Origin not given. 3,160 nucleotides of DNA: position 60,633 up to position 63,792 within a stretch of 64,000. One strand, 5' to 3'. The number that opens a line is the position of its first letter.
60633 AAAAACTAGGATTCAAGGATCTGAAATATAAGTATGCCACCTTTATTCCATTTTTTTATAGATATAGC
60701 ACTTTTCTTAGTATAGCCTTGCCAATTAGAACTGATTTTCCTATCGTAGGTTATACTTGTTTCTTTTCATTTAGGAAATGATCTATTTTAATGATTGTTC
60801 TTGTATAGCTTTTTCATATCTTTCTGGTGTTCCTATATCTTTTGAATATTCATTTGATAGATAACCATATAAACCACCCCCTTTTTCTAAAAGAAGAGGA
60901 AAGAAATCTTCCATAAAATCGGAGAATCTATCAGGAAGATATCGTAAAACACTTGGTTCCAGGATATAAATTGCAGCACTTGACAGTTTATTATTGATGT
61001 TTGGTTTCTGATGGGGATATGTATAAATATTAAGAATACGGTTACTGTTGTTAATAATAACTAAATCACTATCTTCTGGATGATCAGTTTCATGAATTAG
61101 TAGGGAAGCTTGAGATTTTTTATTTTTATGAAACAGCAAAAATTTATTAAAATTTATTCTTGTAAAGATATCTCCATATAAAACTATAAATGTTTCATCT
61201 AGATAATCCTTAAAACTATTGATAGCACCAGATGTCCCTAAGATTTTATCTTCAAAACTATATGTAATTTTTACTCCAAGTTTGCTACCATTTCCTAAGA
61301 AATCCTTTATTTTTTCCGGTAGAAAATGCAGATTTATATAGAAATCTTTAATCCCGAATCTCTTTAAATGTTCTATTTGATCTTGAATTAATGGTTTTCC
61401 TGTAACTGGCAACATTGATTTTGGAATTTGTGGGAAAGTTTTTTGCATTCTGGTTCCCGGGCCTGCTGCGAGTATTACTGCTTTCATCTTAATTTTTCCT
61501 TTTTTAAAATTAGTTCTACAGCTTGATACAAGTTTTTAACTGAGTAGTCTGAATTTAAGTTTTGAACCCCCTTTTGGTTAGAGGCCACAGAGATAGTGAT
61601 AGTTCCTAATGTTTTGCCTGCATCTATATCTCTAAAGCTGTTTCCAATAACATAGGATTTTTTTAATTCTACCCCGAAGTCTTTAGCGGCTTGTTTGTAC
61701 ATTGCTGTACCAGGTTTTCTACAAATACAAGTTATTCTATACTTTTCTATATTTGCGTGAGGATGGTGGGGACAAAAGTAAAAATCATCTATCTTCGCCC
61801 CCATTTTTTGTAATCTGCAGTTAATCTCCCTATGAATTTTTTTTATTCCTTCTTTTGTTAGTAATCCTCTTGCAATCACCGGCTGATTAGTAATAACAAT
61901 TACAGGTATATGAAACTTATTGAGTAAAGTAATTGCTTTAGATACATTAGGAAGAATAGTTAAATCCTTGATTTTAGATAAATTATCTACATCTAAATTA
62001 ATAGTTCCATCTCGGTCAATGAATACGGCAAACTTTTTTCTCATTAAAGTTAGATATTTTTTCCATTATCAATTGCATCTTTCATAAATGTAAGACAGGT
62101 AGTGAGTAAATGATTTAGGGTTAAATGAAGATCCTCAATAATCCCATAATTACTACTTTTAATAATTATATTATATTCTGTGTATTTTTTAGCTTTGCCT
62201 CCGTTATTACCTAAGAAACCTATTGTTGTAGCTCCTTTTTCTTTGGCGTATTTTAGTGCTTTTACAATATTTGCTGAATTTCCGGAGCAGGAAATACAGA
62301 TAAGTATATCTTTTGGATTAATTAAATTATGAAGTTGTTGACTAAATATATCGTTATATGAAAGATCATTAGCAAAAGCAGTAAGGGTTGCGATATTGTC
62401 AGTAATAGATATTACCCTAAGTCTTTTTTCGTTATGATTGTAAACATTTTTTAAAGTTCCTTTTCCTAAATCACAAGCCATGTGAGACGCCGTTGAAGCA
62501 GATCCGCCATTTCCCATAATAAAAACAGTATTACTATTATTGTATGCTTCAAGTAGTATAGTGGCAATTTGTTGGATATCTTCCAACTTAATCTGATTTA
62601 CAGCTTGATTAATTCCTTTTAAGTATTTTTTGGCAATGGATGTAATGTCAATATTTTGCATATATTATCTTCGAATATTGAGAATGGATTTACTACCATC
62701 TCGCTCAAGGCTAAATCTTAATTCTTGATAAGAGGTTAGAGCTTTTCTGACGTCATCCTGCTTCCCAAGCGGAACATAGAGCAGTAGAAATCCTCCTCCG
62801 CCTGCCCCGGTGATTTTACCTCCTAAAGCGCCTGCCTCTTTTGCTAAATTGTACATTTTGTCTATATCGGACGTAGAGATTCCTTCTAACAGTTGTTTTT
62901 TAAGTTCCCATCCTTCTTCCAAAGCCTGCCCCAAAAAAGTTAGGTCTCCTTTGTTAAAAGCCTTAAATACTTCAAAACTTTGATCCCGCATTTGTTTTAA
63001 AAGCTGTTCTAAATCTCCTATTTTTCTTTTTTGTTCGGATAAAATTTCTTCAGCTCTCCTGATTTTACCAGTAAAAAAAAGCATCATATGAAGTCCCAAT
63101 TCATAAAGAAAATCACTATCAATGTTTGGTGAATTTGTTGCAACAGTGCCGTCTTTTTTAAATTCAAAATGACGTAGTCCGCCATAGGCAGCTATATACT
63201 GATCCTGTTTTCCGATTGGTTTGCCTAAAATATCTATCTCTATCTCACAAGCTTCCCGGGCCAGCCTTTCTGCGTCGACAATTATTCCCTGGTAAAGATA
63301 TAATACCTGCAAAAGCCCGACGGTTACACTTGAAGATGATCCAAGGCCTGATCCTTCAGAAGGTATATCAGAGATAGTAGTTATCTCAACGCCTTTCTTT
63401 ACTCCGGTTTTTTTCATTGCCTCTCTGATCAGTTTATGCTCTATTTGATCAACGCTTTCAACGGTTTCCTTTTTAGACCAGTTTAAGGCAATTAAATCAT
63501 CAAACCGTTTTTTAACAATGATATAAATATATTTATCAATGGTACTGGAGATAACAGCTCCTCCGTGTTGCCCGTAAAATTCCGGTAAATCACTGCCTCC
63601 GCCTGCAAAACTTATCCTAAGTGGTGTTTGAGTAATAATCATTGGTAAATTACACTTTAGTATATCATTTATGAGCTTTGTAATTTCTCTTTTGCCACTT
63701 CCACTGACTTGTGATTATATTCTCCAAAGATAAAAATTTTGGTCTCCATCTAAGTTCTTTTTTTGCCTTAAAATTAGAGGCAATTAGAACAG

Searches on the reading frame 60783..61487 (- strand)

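Call 50: search_protein_families(library=pfam, proteins=[window:60783-61487:-], max_evalue=0.001)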
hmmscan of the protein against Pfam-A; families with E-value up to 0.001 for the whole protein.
window:60783-61487:- (234 aa): 2 families
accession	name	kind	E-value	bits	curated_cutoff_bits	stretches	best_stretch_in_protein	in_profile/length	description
PF00483.29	NTP_transferase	-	5.3e-30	105.2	21.2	1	2-229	1-240/245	Nucleotidyl transferase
PF12804.13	NTP_transf_3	-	8.8e-10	39.4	27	1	3-107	1-96/160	MobA-like NTP transferase domain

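Call 71: search_protein_families(library=ncbifam, proteins=[window:60783-61487:-], max_evalue=1e-10)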
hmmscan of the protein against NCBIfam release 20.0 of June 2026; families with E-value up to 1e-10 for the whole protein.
window:60783-61487:- (234 aa): 16 families
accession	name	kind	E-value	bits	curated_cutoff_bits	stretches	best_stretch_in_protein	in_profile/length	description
TIGR03992.1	Arch_glmU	subfamily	1.2e-33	116.5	292.1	1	1-184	1-176/393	bifunctional sugar-1-phosphate nucleotidylyltransferase/acetyltransferase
NF052502.1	man1P_GTase_Rv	exception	1.2e-32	113.2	440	1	2-226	2-225/352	mannose-1-phosphate guanylyltransferase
NF045761.1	NAMPUrTaseMurU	equivalog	1.3e-32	113.5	250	1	1-226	1-222/226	N-acetylmuramate alpha-1-phosphate uridylyltransferase MurU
NF041313.1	UDPGP_AglF_Halo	equivalog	3.2e-25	89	400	1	1-181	1-179/234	UTP--glucose-1-phosphate uridylyltransferase AglF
TIGR01208.1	rmlA_long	equivalog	8e-25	87.5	320.25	1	2-184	1-182/353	glucose-1-phosphate thymidylyltransferase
NF049965.1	GlMnHpPGnyltfHddC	equivalog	4e-24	85.5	300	1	1-229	1-219/221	D-glycero-D-manno-heptose 1-phosphate guanosyltransferase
NF041173.1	Sug_nt_acttase_Thmprot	equivalog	5.9e-20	71.6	600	1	1-184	1-176/405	bifunctional sugar-1-phosphate nucleotidylyltransferase/acetyltransferase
TIGR02623.1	G1P_cyt_trans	equivalog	1.7e-18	67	300.25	0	1-80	1-80/255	glucose-1-phosphate cytidylyltransferase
NF003670.0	PRK05293.1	equivalog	5.7e-16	58.4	470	1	3-226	7-253/382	glucose-1-phosphate adenylyltransferase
NF010934.1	PRK14354.1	equivalog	4.1e-15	55.2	450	1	3-155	2-150/447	bifunctional UDP-N-acetylglucosamine diphosphorylase/glucosamine-1-phosphate N-acetyltransferase GlmU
TIGR01207.1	rmlA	equivalog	5e-15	55.4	360.65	1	2-165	1-166/286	glucose-1-phosphate thymidylyltransferase RfbA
TIGR01173.1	glmU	equivalog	6.6e-14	51.6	366.85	1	1-154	1-149/452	bifunctional UDP-N-acetylglucosamine diphosphorylase/glucosamine-1-phosphate N-acetyltransferase GlmU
NF010937.0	PRK14357.1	equivalog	1.5e-12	47.2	658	1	1-157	1-152/448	bifunctional UDP-N-acetylglucosamine diphosphorylase/glucosamine-1-phosphate N-acetyltransferase GlmU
TIGR02091.1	glgC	equivalog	4.7e-12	45.7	424.9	1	3-224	3-252/364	glucose-1-phosphate adenylyltransferase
NF041135.1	IPPtranDIPPsyn_Thcocales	equivalog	2.9e-11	43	580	1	1-108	1-103/419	bifunctional L-myo-inositol-1-phosphate cytidylyltransferase/CDP-L-myo-inositol myo-inositolphosphotransferase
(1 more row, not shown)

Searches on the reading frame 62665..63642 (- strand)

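Call 50: search_protein_families(library=pfam, proteins=[window:62665-63642:-], max_evalue=0.001)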
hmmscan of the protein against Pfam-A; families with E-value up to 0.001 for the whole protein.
window:62665-63642:- (325 aa): 2 families
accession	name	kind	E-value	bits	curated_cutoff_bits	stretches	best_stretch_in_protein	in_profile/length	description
PF00288.32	GHMP_kinases_N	-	9.5e-16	58.2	22.3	1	72-155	7-87/87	GHMP kinases N terminal domain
PF08544.19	GHMP_kinases_C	-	3.4e-11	43.8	21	1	226-304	2-81/85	GHMP kinases C terminal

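Call 71: search_protein_families(library=ncbifam, proteins=[window:62665-63642:-], max_evalue=1e-10)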
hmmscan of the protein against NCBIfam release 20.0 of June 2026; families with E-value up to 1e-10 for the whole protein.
window:62665-63642:- (325 aa): 8 families
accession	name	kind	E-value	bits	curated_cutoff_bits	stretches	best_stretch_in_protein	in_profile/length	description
NF049969.1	GlMnHpPKinHddA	equivalog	7.8e-50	170.2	600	1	2-319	3-335/338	D-glycero-D-manno-heptose 7-phosphate kinase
TIGR00549.1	mevalon_kin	equivalog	1.4e-26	93.6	163.05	1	27-287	16-274/276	mevalonate kinase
NF009948.0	PRK13412.1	equivalog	7.2e-23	80.2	721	1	76-288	720-933/974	bifunctional fucokinase/fucose-1-phosphate guanylyltransferase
NF003036.0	PRK03926.1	equivalog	4.4e-21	75.2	403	1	27-303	21-280/302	mevalonate kinase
TIGR00131.1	gal_kin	equivalog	8.7e-16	57.8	226.65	0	180-305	256-366/388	galactokinase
NF003006.0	PRK03817.1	equivalog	6.4e-15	55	443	0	223-312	247-335/352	galactokinase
NF001816.0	PRK00555.1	equivalog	3.7e-13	49.2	509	0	223-303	258-337/363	galactokinase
NF003472.0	PRK05101.1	equivalog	3.3e-11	42.7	499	0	75-156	103-183/382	galactokinase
